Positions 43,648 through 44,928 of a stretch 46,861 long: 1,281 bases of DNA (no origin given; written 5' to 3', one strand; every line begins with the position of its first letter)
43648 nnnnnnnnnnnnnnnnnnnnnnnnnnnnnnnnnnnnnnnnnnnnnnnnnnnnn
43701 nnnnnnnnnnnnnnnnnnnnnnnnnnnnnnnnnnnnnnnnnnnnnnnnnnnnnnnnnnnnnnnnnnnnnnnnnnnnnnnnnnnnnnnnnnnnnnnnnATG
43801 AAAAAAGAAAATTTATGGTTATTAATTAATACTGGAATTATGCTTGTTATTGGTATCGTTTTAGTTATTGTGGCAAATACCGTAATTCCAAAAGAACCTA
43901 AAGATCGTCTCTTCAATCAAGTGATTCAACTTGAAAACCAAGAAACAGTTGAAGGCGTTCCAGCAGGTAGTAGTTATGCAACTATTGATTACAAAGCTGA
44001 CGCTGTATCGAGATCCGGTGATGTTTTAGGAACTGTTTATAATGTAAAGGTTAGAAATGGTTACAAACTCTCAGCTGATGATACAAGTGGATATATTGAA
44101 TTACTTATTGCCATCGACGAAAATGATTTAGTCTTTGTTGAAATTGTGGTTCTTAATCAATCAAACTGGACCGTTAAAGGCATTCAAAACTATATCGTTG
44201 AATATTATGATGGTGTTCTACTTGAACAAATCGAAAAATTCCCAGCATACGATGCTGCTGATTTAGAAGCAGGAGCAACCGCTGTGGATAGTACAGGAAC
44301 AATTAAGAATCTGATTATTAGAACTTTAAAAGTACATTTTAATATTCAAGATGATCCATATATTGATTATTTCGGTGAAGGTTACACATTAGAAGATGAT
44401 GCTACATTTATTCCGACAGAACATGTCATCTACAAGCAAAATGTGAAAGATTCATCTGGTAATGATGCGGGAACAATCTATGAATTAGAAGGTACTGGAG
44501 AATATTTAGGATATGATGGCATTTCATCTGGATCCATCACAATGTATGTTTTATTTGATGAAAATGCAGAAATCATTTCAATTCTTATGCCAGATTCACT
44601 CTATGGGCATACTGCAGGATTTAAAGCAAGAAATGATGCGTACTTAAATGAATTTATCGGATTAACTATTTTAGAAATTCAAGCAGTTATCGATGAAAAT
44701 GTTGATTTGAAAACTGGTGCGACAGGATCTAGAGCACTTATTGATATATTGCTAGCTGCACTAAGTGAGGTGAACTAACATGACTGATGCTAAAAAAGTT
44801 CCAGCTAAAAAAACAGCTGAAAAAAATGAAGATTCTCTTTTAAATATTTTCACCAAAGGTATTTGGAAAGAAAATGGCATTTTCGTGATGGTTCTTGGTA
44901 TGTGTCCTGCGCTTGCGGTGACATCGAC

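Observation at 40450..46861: Non-canonical Rnf-type membrane redox locus: rnfC-D-G-G'-E-A-(70-aa Cys-rich)-B(minimal), followed by an ApbE-like lipoprotein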

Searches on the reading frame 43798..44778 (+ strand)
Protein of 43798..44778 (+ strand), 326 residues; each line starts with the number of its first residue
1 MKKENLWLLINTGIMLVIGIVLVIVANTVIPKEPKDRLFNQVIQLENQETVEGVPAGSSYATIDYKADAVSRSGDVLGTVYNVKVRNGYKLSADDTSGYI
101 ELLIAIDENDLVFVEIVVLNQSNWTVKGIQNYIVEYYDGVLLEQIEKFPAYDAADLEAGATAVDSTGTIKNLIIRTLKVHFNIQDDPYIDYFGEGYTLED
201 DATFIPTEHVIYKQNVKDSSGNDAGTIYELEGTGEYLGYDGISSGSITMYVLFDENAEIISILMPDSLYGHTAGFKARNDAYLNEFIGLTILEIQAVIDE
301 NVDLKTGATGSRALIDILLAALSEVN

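Call 7: search_protein_families(library=pfam, proteins=[window:43798-44778:+], max_evalue=0.1)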
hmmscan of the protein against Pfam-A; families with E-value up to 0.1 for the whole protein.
window:43798-44778:+ (326 aa): 1 family
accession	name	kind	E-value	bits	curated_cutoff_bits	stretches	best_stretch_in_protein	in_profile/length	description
PF09919.14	DUF2149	-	0.024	15.4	27.1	0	13-84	11-83/92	Uncharacterized conserved protein (DUF2149)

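Call 8: search_protein_families(library=ncbifam, proteins=[window:43798-44778:+], max_evalue=0.1)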
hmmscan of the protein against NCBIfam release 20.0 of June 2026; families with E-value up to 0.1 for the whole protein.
window:43798-44778:+ (326 aa): 0 families

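Call 9: find_encoding_contigs(protein=window:43798-44778:+, flank=10000, max_places=6)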
Protein window:43798-44778:+ (326 aa): no gene with exactly this product is on record in the collection.
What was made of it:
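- Tried and rejected: An exact-sequence look-up of the window's G2 found no record (call 9), so I worked from homologues instead.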

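Call 10: find_homologous_proteins(query=window:43798-44778:+, max_evalue=0.001)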
Query window:43798-44778:+ (326 aa): 35 proteins with E <= 0.001 among 2747 candidates.
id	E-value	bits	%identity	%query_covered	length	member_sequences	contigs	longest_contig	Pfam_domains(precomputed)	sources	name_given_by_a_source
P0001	2.7e-206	702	100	100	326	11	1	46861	-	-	-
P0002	4.5e-182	623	86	100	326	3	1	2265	-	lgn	-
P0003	1.9e-179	614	85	100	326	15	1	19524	-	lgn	-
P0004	3.1e-179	613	85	100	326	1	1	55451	-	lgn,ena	-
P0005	4.0e-174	596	83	100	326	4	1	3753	-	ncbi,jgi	jgi:hypothetical protein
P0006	2.1e-149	515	71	100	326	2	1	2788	-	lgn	-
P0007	1.0e-104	368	49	100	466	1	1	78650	-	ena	-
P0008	3.7e-98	347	53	100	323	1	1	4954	-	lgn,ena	-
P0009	1.2e-93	332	49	96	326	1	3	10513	-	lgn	-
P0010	1.4e-93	332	51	100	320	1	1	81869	-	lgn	-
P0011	6.3e-92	326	51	100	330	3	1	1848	-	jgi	jgi:hypothetical protein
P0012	2.8e-90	321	49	100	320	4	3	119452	-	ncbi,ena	-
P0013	1.5e-88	315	49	100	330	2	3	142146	-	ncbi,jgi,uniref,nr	ncbi:hypothetical protein [Peloplasma aerotolerans]|jgi:hypothetical protein|uniref:FMN-binding prot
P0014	3.0e-87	311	47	100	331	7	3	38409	-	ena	-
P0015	3.6e-86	308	48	99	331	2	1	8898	-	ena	-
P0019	9.6e-83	296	46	99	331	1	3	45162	-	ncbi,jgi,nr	ncbi:MAG: hypothetical protein C4537_05125 [Acholeplasma sp.]|jgi:hypothetical protein|nr:MAG: hypot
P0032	8.7e-38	149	42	55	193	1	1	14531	-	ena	-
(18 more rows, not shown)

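Call 11: find_encoding_contigs(protein=P0004, flank=10000, max_places=3)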
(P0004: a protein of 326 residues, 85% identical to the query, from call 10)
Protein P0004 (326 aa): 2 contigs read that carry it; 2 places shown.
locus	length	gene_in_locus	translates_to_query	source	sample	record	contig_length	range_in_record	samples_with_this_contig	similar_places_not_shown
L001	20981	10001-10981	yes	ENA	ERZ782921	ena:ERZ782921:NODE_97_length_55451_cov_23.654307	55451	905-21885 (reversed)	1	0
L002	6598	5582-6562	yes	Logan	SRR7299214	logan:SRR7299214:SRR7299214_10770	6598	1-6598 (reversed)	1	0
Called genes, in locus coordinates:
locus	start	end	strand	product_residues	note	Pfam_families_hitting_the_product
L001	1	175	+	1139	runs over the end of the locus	PF22590:Cas3-like_C_2 (faint), PF17757:UvrB_inter, PF02559:CarD_TRCF_RID, PF00270:DEAD, PF04851:ResIII, PF00271:Helicase_C, PF03461:TRCF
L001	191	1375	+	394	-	PF00155:Aminotran_1_2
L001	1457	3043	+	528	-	PF01268:FTHFS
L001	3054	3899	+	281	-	PF00763:THF_DHG_CYH, PF02882:THF_DHG_CYH_C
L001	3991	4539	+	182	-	PF00719:Pyrophosphatase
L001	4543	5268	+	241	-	PF20772:TACO1_YebC_N, PF01709:Transcrip_reg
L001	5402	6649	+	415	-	PF00464:SHMT, PF00155:Aminotran_1_2 (weak)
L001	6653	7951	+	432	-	PF13375:RnfC_N, PF01512:Complex1_51K, PF12838:Fer4_7 (weak), PF13183:Fer4_8 (weak), PF13187:Fer4_9 (weak), PF13237:Fer4_10, PF13534:Fer4_17 (weak), PF14697:Fer4_21 (weak), +3 more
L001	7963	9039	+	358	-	PF03116:NQR2_RnfD_RnfE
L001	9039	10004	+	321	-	PF04205:FMN_bind (faint)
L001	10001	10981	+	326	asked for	-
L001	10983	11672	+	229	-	PF02508:Rnf-Nqr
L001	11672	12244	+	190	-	PF02508:Rnf-Nqr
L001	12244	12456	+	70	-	-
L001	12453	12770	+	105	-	PF04060:FeS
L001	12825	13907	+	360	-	PF02424:ApbE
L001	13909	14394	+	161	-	PF07009:NusG_II (weak)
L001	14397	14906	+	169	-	PF07456:Hpre_diP_synt_I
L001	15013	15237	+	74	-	PF01197:Ribosomal_L31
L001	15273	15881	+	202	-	PF00265:TK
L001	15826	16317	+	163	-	PF00383:dCMP_cyt_deam_1, PF14437:MafB19-deam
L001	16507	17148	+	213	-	-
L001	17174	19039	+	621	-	PF01134:GIDA, PF21680:GIDA_C_1st, PF13932:SAM_GIDA_C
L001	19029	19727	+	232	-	PF02527:GidB, PF13847:Methyltransf_31 (weak)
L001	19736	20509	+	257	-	PF00142:Fer4_NifH, PF01656:CbiA, PF02374:ArsA_ATPase (weak), PF06564:CBP_BcsQ, PF09140:MipZ, PF10609:ParA, PF13614:AAA_31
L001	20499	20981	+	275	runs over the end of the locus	PF02195:ParB_N, PF17762:HTH_ParB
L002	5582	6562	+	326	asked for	-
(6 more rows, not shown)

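Call 12: find_encoding_contigs(protein=P0013, flank=10000, max_places=3)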
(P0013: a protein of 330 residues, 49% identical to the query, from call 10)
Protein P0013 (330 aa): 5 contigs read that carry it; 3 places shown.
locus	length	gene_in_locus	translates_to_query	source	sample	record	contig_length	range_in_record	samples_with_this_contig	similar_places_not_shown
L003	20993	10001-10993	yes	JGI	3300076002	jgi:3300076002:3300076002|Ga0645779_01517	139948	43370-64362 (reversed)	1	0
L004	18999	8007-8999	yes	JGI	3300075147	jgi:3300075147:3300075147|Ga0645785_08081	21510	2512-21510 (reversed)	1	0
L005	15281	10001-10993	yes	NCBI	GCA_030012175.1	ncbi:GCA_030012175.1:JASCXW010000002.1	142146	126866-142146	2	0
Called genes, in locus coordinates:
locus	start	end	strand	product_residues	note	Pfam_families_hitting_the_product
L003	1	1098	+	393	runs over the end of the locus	PF00155:Aminotran_1_2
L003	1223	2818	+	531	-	PF01268:FTHFS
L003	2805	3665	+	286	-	PF00763:THF_DHG_CYH, PF02882:THF_DHG_CYH_C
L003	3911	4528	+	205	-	PF00719:Pyrophosphatase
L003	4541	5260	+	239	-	PF20772:TACO1_YebC_N, PF01709:Transcrip_reg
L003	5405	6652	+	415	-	PF00464:SHMT, PF00155:Aminotran_1_2 (weak), PF01041:DegT_DnrJ_EryC1 (weak)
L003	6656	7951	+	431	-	PF13375:RnfC_N, PF01512:Complex1_51K, PF10531:SLBB (weak), PF12838:Fer4_7 (weak), PF13183:Fer4_8 (weak), PF13187:Fer4_9 (weak), PF13237:Fer4_10, PF13534:Fer4_17 (weak), +4 more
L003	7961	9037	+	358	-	PF03116:NQR2_RnfD_RnfE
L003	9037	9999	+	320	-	-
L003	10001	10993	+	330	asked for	-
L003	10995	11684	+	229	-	PF02508:Rnf-Nqr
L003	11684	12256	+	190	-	PF02508:Rnf-Nqr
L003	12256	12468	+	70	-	-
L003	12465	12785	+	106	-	PF04060:FeS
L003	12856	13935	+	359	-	PF02424:ApbE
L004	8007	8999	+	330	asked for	-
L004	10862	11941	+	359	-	PF02424:ApbE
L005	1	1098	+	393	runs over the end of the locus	PF00155:Aminotran_1_2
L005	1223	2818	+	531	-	PF01268:FTHFS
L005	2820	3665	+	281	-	PF00763:THF_DHG_CYH, PF02882:THF_DHG_CYH_C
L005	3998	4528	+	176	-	PF00719:Pyrophosphatase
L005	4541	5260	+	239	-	PF20772:TACO1_YebC_N, PF01709:Transcrip_reg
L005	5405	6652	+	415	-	PF00464:SHMT, PF00155:Aminotran_1_2 (weak), PF01041:DegT_DnrJ_EryC1 (weak)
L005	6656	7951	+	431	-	PF13375:RnfC_N, PF01512:Complex1_51K, PF10531:SLBB (weak), PF12838:Fer4_7 (weak), PF13183:Fer4_8 (weak), PF13187:Fer4_9 (weak), PF13237:Fer4_10, PF13534:Fer4_17 (weak), +4 more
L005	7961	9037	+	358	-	PF03116:NQR2_RnfD_RnfE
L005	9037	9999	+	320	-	-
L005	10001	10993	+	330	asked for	-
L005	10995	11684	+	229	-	PF02508:Rnf-Nqr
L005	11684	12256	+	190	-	PF02508:Rnf-Nqr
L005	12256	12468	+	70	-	-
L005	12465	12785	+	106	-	PF04060:FeS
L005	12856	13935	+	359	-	PF02424:ApbE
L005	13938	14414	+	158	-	PF07009:NusG_II (weak)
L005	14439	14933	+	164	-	PF07456:Hpre_diP_synt_I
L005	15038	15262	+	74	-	PF01197:Ribosomal_L31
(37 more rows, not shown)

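Call 19: find_encoding_contigs(protein=P0007, flank=8000, max_places=1)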
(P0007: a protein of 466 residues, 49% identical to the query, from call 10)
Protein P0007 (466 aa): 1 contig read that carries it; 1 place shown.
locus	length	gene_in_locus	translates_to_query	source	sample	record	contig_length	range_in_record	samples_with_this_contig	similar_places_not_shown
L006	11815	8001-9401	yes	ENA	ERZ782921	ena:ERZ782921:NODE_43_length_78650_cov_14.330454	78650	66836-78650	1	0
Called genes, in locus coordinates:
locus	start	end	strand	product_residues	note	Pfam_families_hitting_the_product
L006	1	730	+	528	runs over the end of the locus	PF01268:FTHFS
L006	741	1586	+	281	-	PF00763:THF_DHG_CYH, PF02882:THF_DHG_CYH_C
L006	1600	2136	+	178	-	PF00719:Pyrophosphatase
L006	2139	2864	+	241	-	PF20772:TACO1_YebC_N, PF01709:Transcrip_reg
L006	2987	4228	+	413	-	PF00464:SHMT, PF00155:Aminotran_1_2 (weak), PF01041:DegT_DnrJ_EryC1 (weak)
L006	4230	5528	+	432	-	PF13375:RnfC_N, PF01512:Complex1_51K, PF13187:Fer4_9 (faint), PF14697:Fer4_21 (faint), PF00037:Fer4 (faint), PF12838:Fer4_7 (weak), PF13237:Fer4_10 (weak), PF13534:Fer4_17 (weak), +2 more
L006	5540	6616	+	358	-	PF03116:NQR2_RnfD_RnfE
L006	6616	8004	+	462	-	PF04205:FMN_bind (faint)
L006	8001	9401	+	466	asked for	-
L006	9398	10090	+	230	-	PF02508:Rnf-Nqr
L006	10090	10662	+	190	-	PF02508:Rnf-Nqr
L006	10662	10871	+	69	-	-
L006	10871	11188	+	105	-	PF04060:FeS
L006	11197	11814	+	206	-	?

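Call 20: find_encoding_contigs(protein=P0032, flank=8000, max_places=1)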
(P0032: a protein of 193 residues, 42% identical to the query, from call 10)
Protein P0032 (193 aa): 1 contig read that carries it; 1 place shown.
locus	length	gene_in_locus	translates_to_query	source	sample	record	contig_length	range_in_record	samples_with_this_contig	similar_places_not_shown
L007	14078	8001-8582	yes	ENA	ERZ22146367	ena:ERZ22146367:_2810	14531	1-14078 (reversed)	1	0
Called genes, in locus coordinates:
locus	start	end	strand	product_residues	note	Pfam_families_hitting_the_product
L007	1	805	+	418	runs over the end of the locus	?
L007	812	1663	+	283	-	PF00763:THF_DHG_CYH, PF02882:THF_DHG_CYH_C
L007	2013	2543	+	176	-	PF00719:Pyrophosphatase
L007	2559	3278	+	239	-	PF20772:TACO1_YebC_N, PF01709:Transcrip_reg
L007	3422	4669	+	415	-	PF00464:SHMT, PF01041:DegT_DnrJ_EryC1 (weak)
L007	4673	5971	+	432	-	PF13375:RnfC_N, PF01512:Complex1_51K, PF00037:Fer4 (faint), PF12838:Fer4_7 (weak), PF13187:Fer4_9 (weak), PF13237:Fer4_10 (weak), PF13534:Fer4_17, PF14697:Fer4_21 (weak), +3 more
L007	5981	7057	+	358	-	PF03116:NQR2_RnfD_RnfE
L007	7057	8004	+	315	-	PF04205:FMN_bind (faint)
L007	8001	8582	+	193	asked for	-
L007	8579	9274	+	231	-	PF02508:Rnf-Nqr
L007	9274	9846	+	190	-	PF02508:Rnf-Nqr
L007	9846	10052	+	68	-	-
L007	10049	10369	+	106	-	PF04060:FeS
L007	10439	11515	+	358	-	PF02424:ApbE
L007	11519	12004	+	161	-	-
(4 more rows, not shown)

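Call 21: find_encoding_contigs(protein=P0019, flank=8000, max_places=1)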
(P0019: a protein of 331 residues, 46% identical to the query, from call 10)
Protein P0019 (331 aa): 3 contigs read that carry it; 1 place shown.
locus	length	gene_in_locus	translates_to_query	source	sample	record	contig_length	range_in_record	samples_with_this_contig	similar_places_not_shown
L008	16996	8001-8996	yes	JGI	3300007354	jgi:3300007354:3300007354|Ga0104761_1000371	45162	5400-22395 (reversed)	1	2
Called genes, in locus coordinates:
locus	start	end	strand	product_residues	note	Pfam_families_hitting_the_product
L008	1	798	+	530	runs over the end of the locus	PF01268:FTHFS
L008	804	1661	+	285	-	PF00763:THF_DHG_CYH, PF02882:THF_DHG_CYH_C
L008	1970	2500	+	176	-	PF00719:Pyrophosphatase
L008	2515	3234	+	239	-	PF20772:TACO1_YebC_N, PF01709:Transcrip_reg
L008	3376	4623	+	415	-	PF00464:SHMT, PF00155:Aminotran_1_2 (faint), PF01041:DegT_DnrJ_EryC1 (weak)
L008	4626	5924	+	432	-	PF13375:RnfC_N, PF01512:Complex1_51K, PF10531:SLBB (weak), PF12838:Fer4_7 (weak), PF13187:Fer4_9 (weak), PF13237:Fer4_10, PF13534:Fer4_17 (weak), PF14697:Fer4_21 (weak), +5 more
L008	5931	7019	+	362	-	PF03116:NQR2_RnfD_RnfE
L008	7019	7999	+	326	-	-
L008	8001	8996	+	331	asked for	-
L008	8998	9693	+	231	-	PF02508:Rnf-Nqr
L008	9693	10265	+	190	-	PF02508:Rnf-Nqr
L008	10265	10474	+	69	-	-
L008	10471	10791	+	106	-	PF04060:FeS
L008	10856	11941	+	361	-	PF02424:ApbE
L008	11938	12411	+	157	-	PF07009:NusG_II (faint)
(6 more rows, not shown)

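Call 52: predict_structure(alignment_id=A3)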
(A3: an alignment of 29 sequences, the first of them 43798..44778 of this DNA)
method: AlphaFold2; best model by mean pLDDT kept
length: 326 residues; sequences in the alignment: 29
mean_pLDDT: 79.8   pTM: 0.48
mean pLDDT of the five models: 79.8, 79.2, 77.3, 75.3, 74.8
residues with pLDDT >= 90: 67; 70-90: 196; 50-70: 49; < 50: 14
segments of 3 or more residues with pLDDT < 50: 31-36, 158-162, 304-306
pLDDT, mean of each block of 10 residues (from residue 1): 81 88 71 52 83 75 87 85 77 61 88 85 74 83 80 57 67 82 71 86 89 91 93 80 87 94 86 80 90 87 58 90 80
secondary structure, 60 per line:
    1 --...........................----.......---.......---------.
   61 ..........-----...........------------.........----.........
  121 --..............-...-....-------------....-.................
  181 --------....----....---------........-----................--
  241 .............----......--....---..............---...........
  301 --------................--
elements in order: H3-29 H34-40 E44-50 E60-70 E76-86 E99-107 E112-120 H123-136 E138-140 H142-145 H159-162 H164-180 H189-192 E197-200 E210-217 E223-238 E241-253 E258-263 H273-286 H291-300 H309-324

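Call 57: fold_search(model_id=the predicted structure, library=pdb)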
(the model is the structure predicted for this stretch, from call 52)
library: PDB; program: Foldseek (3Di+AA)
matches with E <= 10: 721; with E <= 0.001: 0
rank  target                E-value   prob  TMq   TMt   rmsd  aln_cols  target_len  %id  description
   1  7zc6_G                1.9e-02  1.00  0.25  0.40   8.0       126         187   13  Na+ - translocating ferredoxin: NAD+ reductase (Rnf) of C. tetanomorphum (released 2022-09-28)
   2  3rga                  4.2e-02  0.14  0.13  0.15  23.2       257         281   10  Crystal structure of epoxide hydrolase for polyether lasalocid A biosynthesis (released 2012-03-07)
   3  8s7l_C                7.7e-02  0.11  0.13  0.16  23.2       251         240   12  Crystal structure of a double mutant of VirB8-like OrfG central and C-terminal domains of Streptococcus thermophilus I (released 2025-03-12)
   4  7qoo_P                7.7e-02  0.10  0.12  0.16  20.6       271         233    6  Structure of the human inner kinetochore CCAN complex (released 2022-06-08)
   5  1bqg                  9.7e-02  0.60  0.13  0.11   7.1        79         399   11  THE STRUCTURE OF THE D-GLUCARATE DEHYDRATASE PROTEIN FROM PSEUDOMONAS PUTIDA (released 1999-05-18)
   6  7a3f_C                1.2e-01  0.02  0.07  0.04  22.3       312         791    7  Crystal structure of apo DPP9 (released 2021-06-30)
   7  9fqr_Xh               1.3e-01  0.04  0.10  0.10  38.0       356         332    9  96-nm repeat of axonemal doublet microtubules from bovine sperm (released 2025-03-26)
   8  8xci_F                1.7e-01  0.07  0.12  0.11  17.4       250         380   10  Open state of central tail fiber of bacteriophage lambda upon binding to LamB (released 2024-05-01)
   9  5sy5_A                2.1e-01  0.04  0.08  0.10  24.7       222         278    8  Crystal Structure of the Heterodimeric NPAS1-ARNT Complex (released 2016-11-09)
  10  9uuv_A                2.4e-01  0.69  0.17  0.33   6.3        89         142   15  beta barrel protein-LucK (released 2026-03-18)
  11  4ki3_D                2.5e-01  0.03  0.08  0.12  20.3       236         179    9  1.70 Angstrom resolution crystal structure of outer-membrane lipoprotein carrier protein (lolA) from Yersinia pestis C (released 2013-05-15)
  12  8xcj_F                2.8e-01  0.06  0.11  0.09  18.4       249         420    8  Open State of central tail fiber of bacteriophage lambda upon binding to LamB (gpJ713-LamB complex) (released 2024-05-01)
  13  3ica_B                3.2e-01  0.11  0.09  0.14  19.2       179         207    9  The crystal structure of the beta subunit of a phenylalanyl-tRNA synthetase from Porphyromonas gingivalis W83 (released 2009-07-28)
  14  1muh_A                3.2e-01  0.06  0.10  0.08  17.8       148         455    8  CRYSTAL STRUCTURE OF TN5 TRANSPOSASE COMPLEXED WITH TRANSPOSON END DNA (released 2002-09-27)
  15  9uuv_B                3.3e-01  0.57  0.17  0.33   7.3        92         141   13  beta barrel protein-LucK (released 2026-03-18)
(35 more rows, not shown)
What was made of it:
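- Its low-confidence loops fall exactly at the motifs, and the best PDB match is RnfG 7zc6_G (calls 52, 57).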

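Call 72: search_protein_families(library=ncbifam, proteins=[L001:12825-13907:+, L001:13909-14394:+, L001:14397-14906:+], max_evalue=0.001)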
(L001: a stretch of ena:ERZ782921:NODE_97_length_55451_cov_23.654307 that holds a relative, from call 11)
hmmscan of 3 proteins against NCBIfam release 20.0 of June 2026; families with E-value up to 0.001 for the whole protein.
L001:12825-13907:+ (360 aa): 1 family
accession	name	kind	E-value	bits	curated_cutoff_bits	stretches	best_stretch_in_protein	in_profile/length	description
NF007774.0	PRK10461.1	equivalog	3.1e-19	69.1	498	1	8-324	8-313/351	FAD:protein FMN transferase ApbE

L001:13909-14394:+ (161 aa): 0 families

L001:14397-14906:+ (169 aa): 0 families

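Call 81: list_cluster_members(proteins=[L005:9037-9999:+, L005:10001-10993:+, L005:12256-12468:+, L005:12465-12785:+, L005:13938-14414:+, L005:14439-14933:+])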
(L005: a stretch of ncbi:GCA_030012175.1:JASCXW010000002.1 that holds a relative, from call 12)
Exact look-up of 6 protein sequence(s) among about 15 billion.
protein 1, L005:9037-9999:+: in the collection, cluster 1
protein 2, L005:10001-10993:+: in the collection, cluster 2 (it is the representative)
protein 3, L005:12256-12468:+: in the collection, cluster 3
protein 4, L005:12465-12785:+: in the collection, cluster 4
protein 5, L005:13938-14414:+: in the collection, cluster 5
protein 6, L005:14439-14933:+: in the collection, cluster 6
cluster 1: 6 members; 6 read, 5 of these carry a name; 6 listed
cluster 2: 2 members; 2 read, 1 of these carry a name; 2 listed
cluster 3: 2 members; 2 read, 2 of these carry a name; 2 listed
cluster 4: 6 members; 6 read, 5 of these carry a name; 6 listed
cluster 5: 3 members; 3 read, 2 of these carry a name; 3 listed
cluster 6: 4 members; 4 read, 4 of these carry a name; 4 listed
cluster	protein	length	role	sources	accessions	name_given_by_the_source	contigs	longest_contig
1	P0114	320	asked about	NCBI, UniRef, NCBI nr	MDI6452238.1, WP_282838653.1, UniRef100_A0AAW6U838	hypothetical protein [Peloplasma aerotolerans] | FMN-binding protein n=1 Tax=Peloplasma aerotolerans TaxID=3044389 RepID=A0AAW6U838_9MOLU | hypothetical protein [Mariniplasma sp. M4Ah]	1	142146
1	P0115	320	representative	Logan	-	-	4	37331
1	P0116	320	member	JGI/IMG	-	hypothetical protein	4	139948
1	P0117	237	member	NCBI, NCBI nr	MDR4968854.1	MAG: hypothetical protein RG740_04495, partial [Acholeplasmataceae bacterium] | hypothetical protein [Acholeplasmataceae bacterium]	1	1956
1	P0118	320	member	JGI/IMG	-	hypothetical protein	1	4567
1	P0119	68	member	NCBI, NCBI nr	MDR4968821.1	MAG: hypothetical protein RG740_04320, partial [Acholeplasmataceae bacterium] | hypothetical protein [Acholeplasmataceae bacterium]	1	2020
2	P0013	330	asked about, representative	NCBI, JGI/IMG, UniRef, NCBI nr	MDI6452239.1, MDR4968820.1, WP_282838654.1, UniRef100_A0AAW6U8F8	hypothetical protein [Peloplasma aerotolerans] | hypothetical protein | FMN-binding protein n=1 Tax=Peloplasma aerotolerans TaxID=3044389 RepID=A0AAW6U8F8_9MOLU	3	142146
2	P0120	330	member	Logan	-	-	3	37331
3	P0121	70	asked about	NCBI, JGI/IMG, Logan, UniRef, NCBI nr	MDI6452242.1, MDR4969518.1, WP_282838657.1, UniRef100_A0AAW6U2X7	hypothetical protein [Peloplasma aerotolerans] | hypothetical protein | Membrane or secreted protein n=1 Tax=Peloplasma aerotolerans TaxID=3044389 ...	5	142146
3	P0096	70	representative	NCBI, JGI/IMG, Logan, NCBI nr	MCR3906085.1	MAG: hypothetical protein NUK62_03560 [Tenericutes bacterium] | hypothetical protein | hypothetical protein [Mycoplasmatota bacterium]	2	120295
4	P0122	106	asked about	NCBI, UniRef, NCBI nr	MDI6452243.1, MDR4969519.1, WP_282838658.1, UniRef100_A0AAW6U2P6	(Fe-S)-binding protein [Peloplasma aerotolerans] | (Fe-S)-binding protein n=1 Tax=Peloplasma aerotolerans TaxID=3044389 ... | (Fe-S)-binding protein [Mariniplasma sp. M4Ah]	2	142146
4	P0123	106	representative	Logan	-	-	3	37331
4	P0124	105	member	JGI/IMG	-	Na+-translocating ferredoxin:NAD+ oxidoreductase subunit B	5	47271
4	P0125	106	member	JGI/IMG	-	Na+-translocating ferredoxin:NAD+ oxidoreductase subunit B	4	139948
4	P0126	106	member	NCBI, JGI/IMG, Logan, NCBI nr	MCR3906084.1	MAG: electron transporter RnfB [Tenericutes bacterium] | Na+-translocating ferredoxin:NAD+ oxidoreductase subunit B | electron transporter RnfB [Mycoplasmatota bacterium]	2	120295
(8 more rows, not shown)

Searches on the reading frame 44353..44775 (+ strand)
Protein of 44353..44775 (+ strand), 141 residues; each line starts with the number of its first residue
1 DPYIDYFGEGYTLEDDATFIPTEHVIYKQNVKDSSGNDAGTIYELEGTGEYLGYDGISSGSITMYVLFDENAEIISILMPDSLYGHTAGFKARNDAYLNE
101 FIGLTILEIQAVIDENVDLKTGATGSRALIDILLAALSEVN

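Call 62: search_solved_structures(query=A5, max_evalue=1, show_alignments=1)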
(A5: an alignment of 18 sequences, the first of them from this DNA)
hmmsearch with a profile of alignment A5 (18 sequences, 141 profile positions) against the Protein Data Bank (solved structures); distinct sequences matched with E-value up to 1: 0.
